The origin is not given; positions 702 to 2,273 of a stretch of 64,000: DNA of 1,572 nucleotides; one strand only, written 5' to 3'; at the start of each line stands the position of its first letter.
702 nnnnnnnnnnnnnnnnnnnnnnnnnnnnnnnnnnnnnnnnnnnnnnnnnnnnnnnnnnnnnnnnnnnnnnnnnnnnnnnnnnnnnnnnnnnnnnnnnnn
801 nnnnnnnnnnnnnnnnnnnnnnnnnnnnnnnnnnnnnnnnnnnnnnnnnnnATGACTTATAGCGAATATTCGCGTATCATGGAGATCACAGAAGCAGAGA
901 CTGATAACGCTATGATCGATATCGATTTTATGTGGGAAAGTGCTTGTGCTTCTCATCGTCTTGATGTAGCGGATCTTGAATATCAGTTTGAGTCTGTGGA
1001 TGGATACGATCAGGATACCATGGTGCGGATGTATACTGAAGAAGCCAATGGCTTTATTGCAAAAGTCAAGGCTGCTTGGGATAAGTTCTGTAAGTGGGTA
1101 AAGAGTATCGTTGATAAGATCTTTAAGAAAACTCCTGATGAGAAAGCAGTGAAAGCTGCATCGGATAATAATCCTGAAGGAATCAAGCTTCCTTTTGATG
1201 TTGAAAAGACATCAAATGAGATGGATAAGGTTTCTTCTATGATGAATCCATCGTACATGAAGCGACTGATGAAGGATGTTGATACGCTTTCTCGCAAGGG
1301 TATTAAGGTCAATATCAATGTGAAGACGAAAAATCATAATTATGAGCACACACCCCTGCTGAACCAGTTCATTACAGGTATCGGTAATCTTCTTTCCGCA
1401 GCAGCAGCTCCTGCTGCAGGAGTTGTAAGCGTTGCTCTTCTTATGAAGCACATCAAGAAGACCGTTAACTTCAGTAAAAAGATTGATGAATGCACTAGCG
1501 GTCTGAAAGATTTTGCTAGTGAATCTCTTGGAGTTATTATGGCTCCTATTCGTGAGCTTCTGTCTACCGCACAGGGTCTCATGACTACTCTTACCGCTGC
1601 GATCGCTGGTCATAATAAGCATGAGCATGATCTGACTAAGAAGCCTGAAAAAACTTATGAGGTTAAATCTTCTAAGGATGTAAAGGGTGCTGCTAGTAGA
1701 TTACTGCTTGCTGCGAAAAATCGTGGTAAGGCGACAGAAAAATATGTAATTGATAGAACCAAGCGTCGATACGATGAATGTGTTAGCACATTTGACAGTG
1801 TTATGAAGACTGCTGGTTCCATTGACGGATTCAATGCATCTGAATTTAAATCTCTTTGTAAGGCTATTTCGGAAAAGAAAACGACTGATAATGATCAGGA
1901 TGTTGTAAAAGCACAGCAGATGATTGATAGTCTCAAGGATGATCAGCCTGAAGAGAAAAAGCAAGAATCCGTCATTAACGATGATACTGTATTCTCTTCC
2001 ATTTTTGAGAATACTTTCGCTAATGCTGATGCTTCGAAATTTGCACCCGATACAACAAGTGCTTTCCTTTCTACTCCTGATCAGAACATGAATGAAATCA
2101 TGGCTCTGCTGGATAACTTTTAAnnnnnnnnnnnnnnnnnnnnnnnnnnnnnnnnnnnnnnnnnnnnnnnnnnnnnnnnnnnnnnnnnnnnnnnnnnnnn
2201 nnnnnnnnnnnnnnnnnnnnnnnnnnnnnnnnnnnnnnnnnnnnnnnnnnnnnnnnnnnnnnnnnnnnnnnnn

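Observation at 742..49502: AACA-N6-TA motif (class B) upstream of structural-type genes matches the AR9 late-promoter consensus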

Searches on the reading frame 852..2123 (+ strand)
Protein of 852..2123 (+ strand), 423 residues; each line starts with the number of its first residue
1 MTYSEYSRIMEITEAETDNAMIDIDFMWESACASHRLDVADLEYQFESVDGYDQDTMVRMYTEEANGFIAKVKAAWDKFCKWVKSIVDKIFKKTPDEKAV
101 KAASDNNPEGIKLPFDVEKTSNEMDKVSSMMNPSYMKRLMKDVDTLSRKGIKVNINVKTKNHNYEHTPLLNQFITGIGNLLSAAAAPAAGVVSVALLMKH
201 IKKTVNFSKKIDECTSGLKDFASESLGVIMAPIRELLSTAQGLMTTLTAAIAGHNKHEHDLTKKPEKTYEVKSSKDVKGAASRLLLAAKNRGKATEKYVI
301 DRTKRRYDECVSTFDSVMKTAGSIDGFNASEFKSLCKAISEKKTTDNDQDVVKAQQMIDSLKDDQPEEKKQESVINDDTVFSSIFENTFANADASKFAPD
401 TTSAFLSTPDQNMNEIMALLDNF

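Call 10: search_protein_families(library=phrogs, proteins=[window:852-2123:+], max_evalue=0.001)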
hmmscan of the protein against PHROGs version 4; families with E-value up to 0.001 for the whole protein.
window:852-2123:+ (423 aa): 1 family
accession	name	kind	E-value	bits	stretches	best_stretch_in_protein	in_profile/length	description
phrog_18869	-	unknown function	5.6e-06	27.3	1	51-108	12-70/258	-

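Call 60: find_encoding_contigs(protein=window:852-2123:+, flank=10000, max_places=2)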
Protein window:852-2123:+ (423 aa): 5 contigs read that carry it; 1 place shown.
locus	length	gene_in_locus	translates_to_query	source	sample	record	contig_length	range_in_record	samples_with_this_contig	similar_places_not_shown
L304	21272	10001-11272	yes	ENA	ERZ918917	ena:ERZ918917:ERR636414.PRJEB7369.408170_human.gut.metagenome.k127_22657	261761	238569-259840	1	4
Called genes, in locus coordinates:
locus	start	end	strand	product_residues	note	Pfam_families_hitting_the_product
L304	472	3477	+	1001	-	-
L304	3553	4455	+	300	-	-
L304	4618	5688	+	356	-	-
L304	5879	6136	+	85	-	-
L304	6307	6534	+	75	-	-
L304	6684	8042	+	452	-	-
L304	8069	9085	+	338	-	-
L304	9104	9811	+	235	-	-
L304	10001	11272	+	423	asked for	-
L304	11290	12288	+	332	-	-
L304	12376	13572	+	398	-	-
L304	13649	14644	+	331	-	-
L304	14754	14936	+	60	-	-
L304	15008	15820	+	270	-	-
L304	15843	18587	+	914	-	-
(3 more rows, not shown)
